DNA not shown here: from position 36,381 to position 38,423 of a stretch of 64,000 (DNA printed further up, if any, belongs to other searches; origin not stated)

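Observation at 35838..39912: Candidate uncharacterised redox operon: GMC flavoenzyme, Rieske-fusion protein, SRPBCC ligand-binding protein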

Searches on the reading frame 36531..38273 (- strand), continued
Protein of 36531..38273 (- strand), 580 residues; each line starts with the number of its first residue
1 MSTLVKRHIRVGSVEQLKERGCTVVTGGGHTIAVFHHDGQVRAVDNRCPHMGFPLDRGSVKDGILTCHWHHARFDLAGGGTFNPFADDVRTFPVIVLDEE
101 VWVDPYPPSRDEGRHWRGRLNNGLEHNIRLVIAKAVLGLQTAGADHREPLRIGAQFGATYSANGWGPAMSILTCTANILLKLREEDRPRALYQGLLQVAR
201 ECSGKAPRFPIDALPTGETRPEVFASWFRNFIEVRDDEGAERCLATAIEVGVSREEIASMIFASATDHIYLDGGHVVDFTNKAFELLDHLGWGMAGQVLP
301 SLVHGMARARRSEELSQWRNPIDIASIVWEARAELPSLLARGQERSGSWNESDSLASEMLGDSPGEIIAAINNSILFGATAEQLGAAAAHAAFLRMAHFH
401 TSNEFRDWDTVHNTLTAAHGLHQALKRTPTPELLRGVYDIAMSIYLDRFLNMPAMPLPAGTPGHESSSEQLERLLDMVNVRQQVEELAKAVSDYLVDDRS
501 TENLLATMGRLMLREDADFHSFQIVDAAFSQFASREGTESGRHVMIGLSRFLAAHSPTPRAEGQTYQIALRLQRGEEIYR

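Call 82: get_annotated_region(hit=H16, flank=8000)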
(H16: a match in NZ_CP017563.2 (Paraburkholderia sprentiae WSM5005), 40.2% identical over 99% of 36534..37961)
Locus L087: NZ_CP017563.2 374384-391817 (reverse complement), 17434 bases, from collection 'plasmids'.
description: Paraburkholderia sprentiae WSM5005 plasmid pl1WSM5005, complete sequence
organism: Paraburkholderia sprentiae WSM5005 (NCBI taxid 754502)
taxonomy: Bacteria; Pseudomonadota; Betaproteobacteria; Burkholderiales; Burkholderiaceae; Paraburkholderia; Paraburkholderia sprentiae; Paraburkholderia sprentiae WSM5005
host: -; source: Lebeckia ambigua,root nodule; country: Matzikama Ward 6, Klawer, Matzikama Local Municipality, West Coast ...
typing (MOB-suite, as given by PLSDB): non-mobilizable
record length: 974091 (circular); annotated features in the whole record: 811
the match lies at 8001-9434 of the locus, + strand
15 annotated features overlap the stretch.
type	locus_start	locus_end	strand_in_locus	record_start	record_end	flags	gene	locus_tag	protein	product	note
CDS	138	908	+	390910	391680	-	-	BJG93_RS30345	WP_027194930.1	GntR family transcriptional regulator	-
CDS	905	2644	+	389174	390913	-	-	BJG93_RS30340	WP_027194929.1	fumarate reductase/succinate dehydrogenase flavoprotein subunit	-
CDS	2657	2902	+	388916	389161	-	-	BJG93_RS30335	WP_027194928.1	ferredoxin family protein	-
CDS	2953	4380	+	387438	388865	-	-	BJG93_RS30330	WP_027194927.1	ABC transporter substrate-binding protein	-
CDS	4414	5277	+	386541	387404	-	-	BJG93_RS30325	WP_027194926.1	ABC transporter permease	-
CDS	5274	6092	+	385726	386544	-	-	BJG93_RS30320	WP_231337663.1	ABC transporter ATP-binding protein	GO:0006810 - transport [Evidence IEA]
CDS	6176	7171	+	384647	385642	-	-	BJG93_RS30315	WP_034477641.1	HEAT repeat domain-containing protein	-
CDS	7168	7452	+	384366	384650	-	-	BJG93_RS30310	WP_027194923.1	DUF971 domain-containing protein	-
CDS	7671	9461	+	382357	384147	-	-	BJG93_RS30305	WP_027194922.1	Rieske 2Fe-2S domain-containing protein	-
CDS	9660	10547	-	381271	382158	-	bla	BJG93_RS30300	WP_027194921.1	class A beta-lactamase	GO:0030655 - beta-lactam antibiotic catabolic process [Evidence IEA]; GO:0046677 - response to antibiotic [Evidence IEA]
CDS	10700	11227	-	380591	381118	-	tssJ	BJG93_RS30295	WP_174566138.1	type VI secretion system lipoprotein TssJ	GO:0033103 - protein secretion by the type VI secretion system [Evidence IEA]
CDS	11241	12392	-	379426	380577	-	tssG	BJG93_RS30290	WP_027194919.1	type VI secretion system baseplate subunit TssG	GO:0033103 - protein secretion by the type VI secretion system [Evidence IEA]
CDS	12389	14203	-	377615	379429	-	tssF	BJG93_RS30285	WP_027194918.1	type VI secretion system baseplate subunit TssF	GO:0033103 - protein secretion by the type VI secretion system [Evidence IEA]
CDS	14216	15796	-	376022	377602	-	tssA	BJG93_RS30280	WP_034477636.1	type VI secretion system protein TssA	-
CDS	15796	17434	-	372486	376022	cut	-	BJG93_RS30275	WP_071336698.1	ImcF-related family protein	-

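Call 83: get_annotated_region(hit=H1, flank=8000)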
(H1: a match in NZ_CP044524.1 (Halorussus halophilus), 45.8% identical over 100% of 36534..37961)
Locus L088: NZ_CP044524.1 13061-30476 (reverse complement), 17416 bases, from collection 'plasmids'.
description: Halorussus halophilus strain ZS-3 plasmid unnamed1, complete sequence
organism: Halorussus halophilus (NCBI taxid 2650975)
taxonomy: Archaea; Euryarchaeota; Halobacteria; Halobacteriales; Haladaptataceae; Halorussus; Halorussus halophilus
host: -; source: pure culture,marine solar saltern; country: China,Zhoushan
typing (MOB-suite, as given by PLSDB): non-mobilizable
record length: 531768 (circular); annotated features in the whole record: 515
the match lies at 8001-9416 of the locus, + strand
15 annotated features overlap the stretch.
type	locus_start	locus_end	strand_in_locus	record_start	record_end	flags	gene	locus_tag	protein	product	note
CDS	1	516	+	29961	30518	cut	-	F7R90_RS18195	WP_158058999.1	metal-dependent hydrolase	-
CDS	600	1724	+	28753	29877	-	-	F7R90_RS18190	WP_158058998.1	hypothetical protein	-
CDS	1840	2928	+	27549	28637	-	-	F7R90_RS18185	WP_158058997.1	CapA family protein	GO:0045227 - capsule polysaccharide biosynthetic process [Evidence IEA]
CDS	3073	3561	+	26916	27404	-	-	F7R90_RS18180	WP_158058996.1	hypothetical protein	-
CDS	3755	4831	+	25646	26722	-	-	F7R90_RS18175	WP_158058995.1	ABC transporter ATP-binding protein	-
CDS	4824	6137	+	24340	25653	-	-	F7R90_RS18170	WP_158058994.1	oligopeptide/dipeptide ABC transporter ATP-binding protein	-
CDS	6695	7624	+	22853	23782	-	-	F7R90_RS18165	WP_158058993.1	hypothetical protein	-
CDS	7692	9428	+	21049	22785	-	-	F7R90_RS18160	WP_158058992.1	Rieske (2Fe-2S) protein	-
CDS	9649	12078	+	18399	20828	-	-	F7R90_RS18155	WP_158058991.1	ribonucleoside-diphosphate reductase subunit alpha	GO:0006260 - DNA replication [Evidence IEA]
CDS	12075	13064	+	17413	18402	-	-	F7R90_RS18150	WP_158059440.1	ribonucleotide-diphosphate reductase subunit beta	GO:0009263 - deoxyribonucleotide biosynthetic process [Evidence IEA]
CDS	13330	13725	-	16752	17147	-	-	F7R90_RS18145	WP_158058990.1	hypothetical protein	-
CDS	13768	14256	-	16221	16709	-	-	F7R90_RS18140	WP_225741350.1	acyl-CoA thioesterase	-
CDS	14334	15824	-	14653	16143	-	-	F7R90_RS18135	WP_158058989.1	glycosyltransferase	-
CDS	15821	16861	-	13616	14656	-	-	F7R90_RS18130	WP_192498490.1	DUF2334 domain-containing protein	-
CDS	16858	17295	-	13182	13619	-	-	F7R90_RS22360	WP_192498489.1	hypothetical protein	-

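Call 84: get_annotated_region(hit=H26, flank=9000)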
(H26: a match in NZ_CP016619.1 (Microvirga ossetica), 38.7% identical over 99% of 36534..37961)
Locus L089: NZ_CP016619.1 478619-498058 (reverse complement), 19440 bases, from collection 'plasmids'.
description: Microvirga ossetica strain V5/3m plasmid unnamed2, complete sequence
organism: Microvirga ossetica (NCBI taxid 1882682)
taxonomy: Bacteria; Pseudomonadota; Alphaproteobacteria; Hyphomicrobiales; Methylobacteriaceae; Microvirga; Microvirga ossetica
host: -; source: Vicia alpestris,cell culture,nodules; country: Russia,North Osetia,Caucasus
typing (MOB-suite, as given by PLSDB): non-mobilizable
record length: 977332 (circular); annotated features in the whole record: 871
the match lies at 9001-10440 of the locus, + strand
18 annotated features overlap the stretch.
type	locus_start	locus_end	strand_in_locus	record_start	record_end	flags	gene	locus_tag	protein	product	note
CDS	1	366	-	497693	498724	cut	-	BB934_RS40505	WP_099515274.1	IS110 family transposase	-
CDS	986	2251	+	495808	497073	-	phaZ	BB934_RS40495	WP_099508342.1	polyhydroxyalkanoate depolymerase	-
CDS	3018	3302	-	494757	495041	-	-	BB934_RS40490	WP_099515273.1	hypothetical protein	-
CDS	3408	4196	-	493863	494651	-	-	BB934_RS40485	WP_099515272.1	Crp/Fnr family transcriptional regulator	GO:0006355 - regulation of DNA-templated transcription [Evidence IEA]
CDS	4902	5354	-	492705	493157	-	-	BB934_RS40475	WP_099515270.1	nuclear transport factor 2 family protein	-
CDS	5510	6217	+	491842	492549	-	-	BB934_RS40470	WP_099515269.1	sigma-70 family RNA polymerase sigma factor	GO:0006352 - DNA-templated transcription initiation [Evidence IEA]; GO:0006355 - regulation of DNA-templated ...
CDS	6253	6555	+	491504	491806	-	-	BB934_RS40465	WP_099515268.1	SWIB/MDM2 domain-containing protein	-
CDS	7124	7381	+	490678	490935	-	-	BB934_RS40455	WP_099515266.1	hypothetical protein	-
CDS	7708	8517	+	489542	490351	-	-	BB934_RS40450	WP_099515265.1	alpha/beta hydrolase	-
CDS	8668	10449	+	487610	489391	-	-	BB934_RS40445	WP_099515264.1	Rieske (2Fe-2S) protein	-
CDS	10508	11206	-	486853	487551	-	-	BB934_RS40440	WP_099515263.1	IS6 family transposase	-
CDS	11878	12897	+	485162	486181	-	-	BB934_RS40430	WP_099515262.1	LacI family DNA-binding transcriptional regulator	GO:0006351 - DNA-templated transcription [Evidence IEA]; GO:0045892 - negative regulation of DNA-templated ...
CDS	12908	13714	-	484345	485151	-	-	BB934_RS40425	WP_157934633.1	carbohydrate ABC transporter permease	GO:0008643 - carbohydrate transport [Evidence IEA]; GO:0055085 - transmembrane transport [Evidence IEA]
CDS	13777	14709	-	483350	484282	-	-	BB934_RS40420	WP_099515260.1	sugar ABC transporter permease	-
CDS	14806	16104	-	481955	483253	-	-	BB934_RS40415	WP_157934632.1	extracellular solute-binding protein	-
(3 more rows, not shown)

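Call 85: get_annotated_region(hit=H14, flank=9000)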
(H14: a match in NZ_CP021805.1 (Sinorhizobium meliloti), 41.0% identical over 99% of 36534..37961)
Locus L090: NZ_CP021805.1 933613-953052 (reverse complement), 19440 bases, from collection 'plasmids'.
description: Sinorhizobium meliloti strain T073 plasmid psymA, complete sequence
organism: Sinorhizobium meliloti (NCBI taxid 382)
taxonomy: Bacteria; Pseudomonadota; Alphaproteobacteria; Hyphomicrobiales; Rhizobiaceae; Sinorhizobium; Sinorhizobium meliloti
host: -; source: Medicago truncatula,Single Cell; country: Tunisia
typing (MOB-suite, as given by PLSDB): conjugative; relaxase MOBQ; mating-pair formation MPF_T
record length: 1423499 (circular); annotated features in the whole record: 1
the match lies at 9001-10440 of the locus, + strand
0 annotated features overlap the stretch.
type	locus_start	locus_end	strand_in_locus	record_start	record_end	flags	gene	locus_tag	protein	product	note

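Call 86: get_annotated_region(hit=H18, flank=9000)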
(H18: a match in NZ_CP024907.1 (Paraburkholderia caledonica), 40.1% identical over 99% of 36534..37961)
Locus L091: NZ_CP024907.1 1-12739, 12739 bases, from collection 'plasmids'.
description: Paraburkholderia caledonica strain PHRS4 plasmid pPHRS4, complete sequence
organism: Paraburkholderia caledonica (NCBI taxid 134536)
taxonomy: Bacteria; Pseudomonadota; Betaproteobacteria; Burkholderiales; Burkholderiaceae; Paraburkholderia; Paraburkholderia caledonica
host: -; source: soil; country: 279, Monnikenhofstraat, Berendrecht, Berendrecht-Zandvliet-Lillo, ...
typing (MOB-suite, as given by PLSDB): mobilizable; relaxase MOBP
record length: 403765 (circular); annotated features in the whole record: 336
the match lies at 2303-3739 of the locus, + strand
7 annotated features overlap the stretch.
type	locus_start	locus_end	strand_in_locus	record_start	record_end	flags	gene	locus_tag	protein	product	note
CDS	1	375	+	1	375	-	-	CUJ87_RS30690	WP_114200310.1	hypothetical protein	-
CDS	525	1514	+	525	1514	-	-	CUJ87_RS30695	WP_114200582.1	alpha/beta hydrolase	-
CDS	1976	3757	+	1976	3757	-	-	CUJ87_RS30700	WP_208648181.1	Rieske (2Fe-2S) protein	-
CDS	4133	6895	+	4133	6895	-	-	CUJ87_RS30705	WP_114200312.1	UPF0182 family protein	-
CDS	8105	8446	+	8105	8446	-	-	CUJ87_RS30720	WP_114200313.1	hypothetical protein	-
CDS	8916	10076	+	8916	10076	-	-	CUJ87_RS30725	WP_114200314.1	IS30 family transposase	-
CDS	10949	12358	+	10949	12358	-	-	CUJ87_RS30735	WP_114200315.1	HNH endonuclease signature motif containing protein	-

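Call 88: get_annotated_region(hit=H2, flank=5000)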
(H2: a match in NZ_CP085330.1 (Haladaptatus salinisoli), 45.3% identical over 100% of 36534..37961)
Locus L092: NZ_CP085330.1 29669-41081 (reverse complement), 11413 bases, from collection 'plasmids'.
description: Haladaptatus salinisoli strain PSR8 plasmid unnamed3, complete sequence
organism: Haladaptatus salinisoli (NCBI taxid 2884876)
taxonomy: Archaea; Euryarchaeota; Halobacteria; Halobacteriales; Haladaptataceae; Haladaptatus; Haladaptatus salinisoli
host: -; source: cell culture,saline soil; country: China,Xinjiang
typing (MOB-suite, as given by PLSDB): non-mobilizable
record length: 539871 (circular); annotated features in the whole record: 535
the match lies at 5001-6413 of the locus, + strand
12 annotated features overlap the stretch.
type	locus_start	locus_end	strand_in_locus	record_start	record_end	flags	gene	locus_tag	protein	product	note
CDS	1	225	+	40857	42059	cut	-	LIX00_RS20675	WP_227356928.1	glycosyltransferase family 4 protein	-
CDS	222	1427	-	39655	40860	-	-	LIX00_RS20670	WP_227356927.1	glycosyltransferase family 4 protein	-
CDS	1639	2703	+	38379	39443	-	-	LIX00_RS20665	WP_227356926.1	Gfo/Idh/MocA family oxidoreductase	-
CDS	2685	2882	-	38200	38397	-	-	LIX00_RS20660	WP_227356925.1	heavy metal-associated domain-containing protein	-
CDS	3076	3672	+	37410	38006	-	-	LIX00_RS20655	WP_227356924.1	AsnC family transcriptional regulator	-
CDS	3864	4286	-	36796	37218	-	-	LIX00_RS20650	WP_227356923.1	ester cyclase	-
CDS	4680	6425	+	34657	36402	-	-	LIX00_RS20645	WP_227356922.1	Rieske (2Fe-2S) protein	-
CDS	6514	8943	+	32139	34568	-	-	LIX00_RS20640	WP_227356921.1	ribonucleoside-diphosphate reductase subunit alpha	GO:0006260 - DNA replication [Evidence IEA]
CDS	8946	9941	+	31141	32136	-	-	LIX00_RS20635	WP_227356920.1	ribonucleotide-diphosphate reductase subunit beta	GO:0009263 - deoxyribonucleotide biosynthetic process [Evidence IEA]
CDS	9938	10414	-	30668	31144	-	-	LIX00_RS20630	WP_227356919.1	acyl-CoA thioesterase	-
CDS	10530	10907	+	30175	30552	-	-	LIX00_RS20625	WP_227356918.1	hypothetical protein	-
CDS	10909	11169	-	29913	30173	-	-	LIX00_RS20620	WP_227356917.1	hypothetical protein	-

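Call 89: get_annotated_region(hit=H5, flank=5000)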
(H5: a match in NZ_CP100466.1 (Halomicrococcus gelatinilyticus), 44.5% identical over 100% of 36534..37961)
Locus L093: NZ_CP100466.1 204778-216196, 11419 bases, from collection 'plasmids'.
description: Halomicrococcus gelatinilyticus strain GSLN9 plasmid unnamed1, complete sequence
organism: Halomicrococcus gelatinilyticus (NCBI taxid 1702103)
taxonomy: Archaea; Euryarchaeota; Halobacteria; Halobacteriales; Haladaptataceae; Halomicrococcus; Halomicrococcus gelatinilyticus
host: -; source: cell culture,sediment; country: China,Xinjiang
typing (MOB-suite, as given by PLSDB): non-mobilizable
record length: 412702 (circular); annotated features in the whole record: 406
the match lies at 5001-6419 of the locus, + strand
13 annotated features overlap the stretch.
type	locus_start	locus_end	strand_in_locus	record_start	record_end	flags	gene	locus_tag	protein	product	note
CDS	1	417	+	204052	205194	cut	-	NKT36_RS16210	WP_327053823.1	branched-chain amino acid ABC transporter permease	GO:0015803 - branched-chain amino acid transport [Evidence IEA]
CDS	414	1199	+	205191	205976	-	-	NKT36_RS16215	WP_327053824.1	ABC transporter ATP-binding protein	-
CDS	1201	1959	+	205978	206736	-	-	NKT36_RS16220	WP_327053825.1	ABC transporter ATP-binding protein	-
CDS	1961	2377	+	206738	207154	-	-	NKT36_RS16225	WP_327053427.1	universal stress protein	-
CDS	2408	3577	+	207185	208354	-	-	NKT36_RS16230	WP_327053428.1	MFS transporter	GO:0055085 - transmembrane transport [Evidence IEA]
CDS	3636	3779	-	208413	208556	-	-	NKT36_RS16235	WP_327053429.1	hypothetical protein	-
CDS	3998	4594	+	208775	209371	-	-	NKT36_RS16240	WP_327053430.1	AsnC family transcriptional regulator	-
CDS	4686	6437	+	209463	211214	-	-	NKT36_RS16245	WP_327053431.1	Rieske (2Fe-2S) protein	-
CDS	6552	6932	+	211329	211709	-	-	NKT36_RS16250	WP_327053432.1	hypothetical protein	-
CDS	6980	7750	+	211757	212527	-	yqeC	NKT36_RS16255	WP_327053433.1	selenium cofactor biosynthesis protein YqeC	-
CDS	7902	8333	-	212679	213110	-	-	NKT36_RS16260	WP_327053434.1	universal stress protein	-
CDS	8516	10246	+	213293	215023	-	-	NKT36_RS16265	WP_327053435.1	DNA mismatch repair protein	-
CDS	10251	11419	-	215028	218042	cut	-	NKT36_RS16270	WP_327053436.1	FAD-linked oxidase C-terminal domain-containing protein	-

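Call 90: get_annotated_region(hit=H3, flank=5000)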
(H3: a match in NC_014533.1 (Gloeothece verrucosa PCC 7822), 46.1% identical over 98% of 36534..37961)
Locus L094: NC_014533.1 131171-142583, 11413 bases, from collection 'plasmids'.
description: Gloeothece verrucosa PCC 7822 plasmid Cy782201, complete sequence
organism: Gloeothece verrucosa PCC 7822 (NCBI taxid 497965)
taxonomy: Bacteria; Cyanobacteriota; Cyanophyceae; Chroococcales; Aphanothecaceae; Gloeothece; Gloeothece verrucosa; Gloeothece verrucosa PCC 7822
host: -; source: fresh water in rice field; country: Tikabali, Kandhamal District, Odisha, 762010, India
typing (MOB-suite, as given by PLSDB): non-mobilizable; mating-pair formation MPF_T
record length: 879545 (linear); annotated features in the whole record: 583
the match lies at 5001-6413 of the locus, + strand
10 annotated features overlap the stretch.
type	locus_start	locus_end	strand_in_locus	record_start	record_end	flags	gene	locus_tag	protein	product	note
CDS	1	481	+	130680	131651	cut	-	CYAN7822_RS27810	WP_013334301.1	VOC family protein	-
CDS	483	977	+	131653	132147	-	-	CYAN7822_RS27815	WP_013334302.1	DUF2231 domain-containing protein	-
CDS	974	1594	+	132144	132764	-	-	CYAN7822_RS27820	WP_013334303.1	DUF2231 domain-containing protein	-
CDS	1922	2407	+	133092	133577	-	-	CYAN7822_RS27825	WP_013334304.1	hypothetical protein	-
CDS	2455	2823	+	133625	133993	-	-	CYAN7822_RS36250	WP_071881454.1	four-helix bundle copper-binding protein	-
CDS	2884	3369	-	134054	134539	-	-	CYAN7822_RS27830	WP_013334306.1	pentapeptide repeat-containing protein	-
CDS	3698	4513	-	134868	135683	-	-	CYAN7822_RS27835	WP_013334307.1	SDR family oxidoreductase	-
CDS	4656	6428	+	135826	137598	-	-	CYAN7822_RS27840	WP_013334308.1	Rieske (2Fe-2S) protein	-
CDS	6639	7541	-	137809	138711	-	-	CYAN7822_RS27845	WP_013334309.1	choice-of-anchor L domain-containing protein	-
CDS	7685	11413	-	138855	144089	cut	-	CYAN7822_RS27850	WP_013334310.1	calcium-binding protein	-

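Call 91: get_annotated_region(hit=H6, flank=5000)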
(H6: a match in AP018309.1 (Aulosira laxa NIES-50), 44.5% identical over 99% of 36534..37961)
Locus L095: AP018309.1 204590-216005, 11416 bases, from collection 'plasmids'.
description: Aulosira laxa NIES-50 plasmid plasmid2 DNA, complete genome
organism: Aulosira laxa NIES-50 (NCBI taxid 1541988)
taxonomy: Bacteria; Cyanobacteriota; Cyanophyceae; Nostocales; Fortieaceae; Aulosira; Aulosira laxa; Aulosira laxa NIES-50
host: -; source: -; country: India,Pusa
typing (MOB-suite, as given by PLSDB): conjugative; relaxase MOBF; mating-pair formation MPF_T
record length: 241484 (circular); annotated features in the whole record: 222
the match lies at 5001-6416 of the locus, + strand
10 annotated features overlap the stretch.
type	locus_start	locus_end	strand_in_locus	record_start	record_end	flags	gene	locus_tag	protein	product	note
CDS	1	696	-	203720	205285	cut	-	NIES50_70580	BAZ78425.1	reverse transcriptase homolog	-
CDS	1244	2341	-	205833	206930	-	-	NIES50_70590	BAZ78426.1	hypothetical protein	-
CDS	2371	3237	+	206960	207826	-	-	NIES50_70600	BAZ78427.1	2-hydroxy-6-oxohepta-2,4-dienoate hydrolase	-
CDS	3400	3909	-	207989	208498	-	-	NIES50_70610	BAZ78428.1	hypothetical protein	-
CDS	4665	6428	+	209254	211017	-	-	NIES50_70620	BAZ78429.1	Rieske [2Fe-2S] domain-containing protein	-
CDS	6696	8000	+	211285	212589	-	-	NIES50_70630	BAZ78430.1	hypothetical protein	-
CDS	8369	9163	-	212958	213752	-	-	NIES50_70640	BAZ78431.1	short-chain dehydrogenase/reductase SDR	-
CDS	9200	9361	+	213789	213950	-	-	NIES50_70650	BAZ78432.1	hypothetical protein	-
CDS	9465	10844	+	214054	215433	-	-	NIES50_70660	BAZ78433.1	glucose-6-phosphate 1-dehydrogenase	-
CDS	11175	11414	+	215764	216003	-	-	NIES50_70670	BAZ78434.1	hypothetical protein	-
